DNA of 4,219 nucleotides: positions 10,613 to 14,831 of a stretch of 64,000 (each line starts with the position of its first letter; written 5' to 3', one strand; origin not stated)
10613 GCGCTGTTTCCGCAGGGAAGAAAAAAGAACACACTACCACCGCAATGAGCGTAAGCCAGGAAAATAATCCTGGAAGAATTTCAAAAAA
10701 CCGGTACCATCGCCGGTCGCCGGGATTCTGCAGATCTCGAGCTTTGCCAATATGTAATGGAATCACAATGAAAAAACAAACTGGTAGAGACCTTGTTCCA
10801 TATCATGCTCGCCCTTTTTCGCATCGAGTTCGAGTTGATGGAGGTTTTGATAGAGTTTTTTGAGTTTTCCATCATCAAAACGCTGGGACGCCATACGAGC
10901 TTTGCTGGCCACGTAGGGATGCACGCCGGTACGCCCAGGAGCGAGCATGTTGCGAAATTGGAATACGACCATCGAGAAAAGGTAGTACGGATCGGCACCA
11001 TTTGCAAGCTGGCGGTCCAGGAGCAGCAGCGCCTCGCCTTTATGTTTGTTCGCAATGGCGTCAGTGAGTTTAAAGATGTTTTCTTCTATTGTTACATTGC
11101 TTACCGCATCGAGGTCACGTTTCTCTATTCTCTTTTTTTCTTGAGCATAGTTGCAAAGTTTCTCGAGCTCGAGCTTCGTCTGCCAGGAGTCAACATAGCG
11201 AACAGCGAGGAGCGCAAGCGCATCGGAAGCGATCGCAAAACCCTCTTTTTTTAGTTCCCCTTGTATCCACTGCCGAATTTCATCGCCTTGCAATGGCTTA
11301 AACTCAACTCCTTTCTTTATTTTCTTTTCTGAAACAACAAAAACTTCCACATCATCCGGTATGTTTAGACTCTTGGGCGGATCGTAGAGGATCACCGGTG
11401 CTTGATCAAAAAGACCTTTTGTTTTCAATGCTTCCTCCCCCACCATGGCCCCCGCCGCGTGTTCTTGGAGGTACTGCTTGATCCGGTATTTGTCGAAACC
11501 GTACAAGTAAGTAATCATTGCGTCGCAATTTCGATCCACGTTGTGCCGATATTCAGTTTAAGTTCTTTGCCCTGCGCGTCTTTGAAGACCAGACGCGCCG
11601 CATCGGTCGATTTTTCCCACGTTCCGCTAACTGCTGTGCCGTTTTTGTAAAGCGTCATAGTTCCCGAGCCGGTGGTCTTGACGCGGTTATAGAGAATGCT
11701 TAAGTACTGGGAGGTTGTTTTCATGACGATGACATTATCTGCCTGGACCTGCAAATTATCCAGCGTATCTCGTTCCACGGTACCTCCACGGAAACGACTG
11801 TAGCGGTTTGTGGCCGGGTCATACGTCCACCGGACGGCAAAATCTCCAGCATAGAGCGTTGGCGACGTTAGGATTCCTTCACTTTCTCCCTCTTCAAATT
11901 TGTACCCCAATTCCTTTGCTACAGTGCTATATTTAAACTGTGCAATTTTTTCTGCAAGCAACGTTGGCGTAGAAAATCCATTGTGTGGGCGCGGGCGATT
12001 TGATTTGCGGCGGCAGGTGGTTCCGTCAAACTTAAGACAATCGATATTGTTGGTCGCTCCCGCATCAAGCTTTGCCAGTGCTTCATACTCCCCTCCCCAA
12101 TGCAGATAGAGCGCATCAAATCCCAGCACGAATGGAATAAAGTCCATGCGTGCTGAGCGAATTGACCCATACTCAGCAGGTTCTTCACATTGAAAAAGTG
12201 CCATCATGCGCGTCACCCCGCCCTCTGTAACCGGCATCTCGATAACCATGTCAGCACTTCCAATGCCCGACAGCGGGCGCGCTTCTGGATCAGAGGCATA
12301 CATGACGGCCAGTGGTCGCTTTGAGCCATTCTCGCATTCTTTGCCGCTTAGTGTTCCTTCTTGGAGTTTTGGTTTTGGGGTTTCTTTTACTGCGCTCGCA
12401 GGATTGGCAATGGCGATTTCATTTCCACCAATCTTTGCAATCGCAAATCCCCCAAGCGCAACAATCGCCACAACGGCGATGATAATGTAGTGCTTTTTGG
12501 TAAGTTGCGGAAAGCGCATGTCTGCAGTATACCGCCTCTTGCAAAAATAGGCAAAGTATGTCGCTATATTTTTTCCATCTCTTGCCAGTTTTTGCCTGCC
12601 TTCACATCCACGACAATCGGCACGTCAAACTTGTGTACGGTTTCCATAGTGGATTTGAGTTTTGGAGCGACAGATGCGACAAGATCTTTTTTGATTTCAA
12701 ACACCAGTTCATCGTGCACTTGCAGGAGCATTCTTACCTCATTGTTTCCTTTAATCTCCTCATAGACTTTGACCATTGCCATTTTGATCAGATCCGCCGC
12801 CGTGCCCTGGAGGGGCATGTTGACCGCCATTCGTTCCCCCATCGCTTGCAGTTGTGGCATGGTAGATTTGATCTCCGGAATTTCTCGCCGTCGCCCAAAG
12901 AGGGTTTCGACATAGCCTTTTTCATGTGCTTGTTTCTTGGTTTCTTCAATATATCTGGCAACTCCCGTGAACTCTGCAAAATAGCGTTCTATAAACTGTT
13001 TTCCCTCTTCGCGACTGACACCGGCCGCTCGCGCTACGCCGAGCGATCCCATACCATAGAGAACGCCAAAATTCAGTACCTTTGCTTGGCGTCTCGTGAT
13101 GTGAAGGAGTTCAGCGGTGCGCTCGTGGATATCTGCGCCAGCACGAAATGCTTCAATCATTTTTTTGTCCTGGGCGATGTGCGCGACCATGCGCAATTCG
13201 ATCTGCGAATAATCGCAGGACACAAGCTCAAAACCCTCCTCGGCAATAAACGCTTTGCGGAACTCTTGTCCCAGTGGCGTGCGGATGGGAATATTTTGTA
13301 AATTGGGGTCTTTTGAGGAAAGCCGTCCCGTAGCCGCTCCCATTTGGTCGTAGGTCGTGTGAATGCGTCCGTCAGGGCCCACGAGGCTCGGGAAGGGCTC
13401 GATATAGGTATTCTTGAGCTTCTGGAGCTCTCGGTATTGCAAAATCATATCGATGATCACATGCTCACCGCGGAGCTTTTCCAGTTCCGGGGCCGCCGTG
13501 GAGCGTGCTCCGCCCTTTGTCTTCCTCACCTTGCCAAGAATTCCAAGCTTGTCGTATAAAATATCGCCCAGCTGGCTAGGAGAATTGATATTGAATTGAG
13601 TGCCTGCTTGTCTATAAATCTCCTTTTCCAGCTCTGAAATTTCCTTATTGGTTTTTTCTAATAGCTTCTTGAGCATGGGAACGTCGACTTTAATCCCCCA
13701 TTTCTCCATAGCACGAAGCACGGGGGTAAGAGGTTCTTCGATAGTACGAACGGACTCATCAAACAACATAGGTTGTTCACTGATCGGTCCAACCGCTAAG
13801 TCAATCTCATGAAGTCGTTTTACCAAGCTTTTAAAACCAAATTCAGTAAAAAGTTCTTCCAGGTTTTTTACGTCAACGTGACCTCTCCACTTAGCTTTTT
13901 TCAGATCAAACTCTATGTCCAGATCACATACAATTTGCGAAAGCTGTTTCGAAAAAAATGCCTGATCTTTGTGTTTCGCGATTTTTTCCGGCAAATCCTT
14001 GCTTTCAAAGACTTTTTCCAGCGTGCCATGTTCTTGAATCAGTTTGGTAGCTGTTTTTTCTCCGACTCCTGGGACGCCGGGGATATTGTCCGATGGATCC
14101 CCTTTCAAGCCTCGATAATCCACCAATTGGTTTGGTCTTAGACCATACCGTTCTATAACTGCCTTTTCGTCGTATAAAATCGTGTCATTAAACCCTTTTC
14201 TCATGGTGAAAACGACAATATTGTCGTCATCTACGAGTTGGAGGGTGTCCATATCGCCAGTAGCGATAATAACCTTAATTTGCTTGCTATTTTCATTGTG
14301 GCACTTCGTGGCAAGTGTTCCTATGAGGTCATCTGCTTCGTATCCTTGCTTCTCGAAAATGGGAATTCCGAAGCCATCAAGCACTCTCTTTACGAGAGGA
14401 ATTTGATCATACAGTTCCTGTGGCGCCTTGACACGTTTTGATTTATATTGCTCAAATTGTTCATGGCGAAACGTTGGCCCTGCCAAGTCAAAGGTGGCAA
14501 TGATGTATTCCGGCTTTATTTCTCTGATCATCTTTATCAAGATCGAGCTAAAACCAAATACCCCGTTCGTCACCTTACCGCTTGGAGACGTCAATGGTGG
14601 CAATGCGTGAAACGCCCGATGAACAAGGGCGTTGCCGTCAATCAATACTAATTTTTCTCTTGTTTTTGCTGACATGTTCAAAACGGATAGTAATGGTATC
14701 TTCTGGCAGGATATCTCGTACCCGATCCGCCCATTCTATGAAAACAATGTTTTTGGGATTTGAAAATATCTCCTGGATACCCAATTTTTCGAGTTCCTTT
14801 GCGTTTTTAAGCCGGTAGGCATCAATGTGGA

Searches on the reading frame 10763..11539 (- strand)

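Call 93: search_protein_families(library=pfam, max_evalue=0.0001, proteins=[window:10763-11539:-])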
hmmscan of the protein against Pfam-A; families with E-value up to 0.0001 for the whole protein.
window:10763-11539:- (258 aa): 1 family
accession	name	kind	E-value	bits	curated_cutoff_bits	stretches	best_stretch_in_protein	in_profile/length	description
PF21694.2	DNA_pol3_delta_C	-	2.2e-17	63.6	27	2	152-199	1-48/121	DNA polymerase III delta subunit, C-terminal domain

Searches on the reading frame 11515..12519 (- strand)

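Call 93: search_protein_families(library=pfam, max_evalue=0.0001, proteins=[window:11515-12519:-])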
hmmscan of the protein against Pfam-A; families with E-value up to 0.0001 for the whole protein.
window:11515-12519:- (334 aa): 2 families
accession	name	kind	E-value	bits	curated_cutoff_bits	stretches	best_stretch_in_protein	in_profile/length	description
PF11258.13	DUF3048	-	3.6e-34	118.5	25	1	63-198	10-148/148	Protein of unknown function (DUF3048) N-terminal domain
PF17479.7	DUF3048_C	-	1.5e-23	83.8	25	1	228-329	10-114/114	Protein of unknown function (DUF3048) C-terminal domain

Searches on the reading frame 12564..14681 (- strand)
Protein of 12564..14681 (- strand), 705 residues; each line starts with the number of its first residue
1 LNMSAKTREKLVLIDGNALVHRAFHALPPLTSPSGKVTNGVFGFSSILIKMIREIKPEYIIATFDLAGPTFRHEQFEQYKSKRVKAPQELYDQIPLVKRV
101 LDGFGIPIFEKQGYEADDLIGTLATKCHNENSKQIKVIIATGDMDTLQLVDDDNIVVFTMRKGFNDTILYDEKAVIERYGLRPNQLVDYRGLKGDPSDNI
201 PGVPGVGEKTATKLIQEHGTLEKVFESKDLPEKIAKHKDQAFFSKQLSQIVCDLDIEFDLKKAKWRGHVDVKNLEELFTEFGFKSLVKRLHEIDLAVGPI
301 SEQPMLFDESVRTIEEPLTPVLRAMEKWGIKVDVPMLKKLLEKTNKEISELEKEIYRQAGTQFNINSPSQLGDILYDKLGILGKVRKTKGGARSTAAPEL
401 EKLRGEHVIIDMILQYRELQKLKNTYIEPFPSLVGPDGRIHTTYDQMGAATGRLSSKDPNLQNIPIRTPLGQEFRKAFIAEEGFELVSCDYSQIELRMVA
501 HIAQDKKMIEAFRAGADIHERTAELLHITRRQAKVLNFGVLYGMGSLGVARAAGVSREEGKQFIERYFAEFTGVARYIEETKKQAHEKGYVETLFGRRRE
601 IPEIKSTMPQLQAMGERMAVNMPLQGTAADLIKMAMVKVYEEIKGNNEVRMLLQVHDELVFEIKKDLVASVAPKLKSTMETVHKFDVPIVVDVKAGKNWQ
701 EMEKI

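Call 93: search_protein_families(library=pfam, max_evalue=0.0001, proteins=[window:12564-14681:-])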
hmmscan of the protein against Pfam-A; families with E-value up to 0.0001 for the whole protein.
window:12564-14681:- (705 aa): 3 families
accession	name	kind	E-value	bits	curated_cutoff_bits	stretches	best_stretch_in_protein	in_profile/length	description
PF00476.26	DNA_pol_A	-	8.7e-143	476.3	34.3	1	336-701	3-381/381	DNA polymerase family A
PF02739.22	5_3_exonuc_N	-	1.1e-53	181.8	34.3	1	10-180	1-164/164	5'-3' exonuclease, N-terminal resolvase-like domain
PF01367.25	5_3_exonuc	-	1.2e-28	99.8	40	1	182-266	2-92/97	5'-3' exonuclease, C-terminal SAM fold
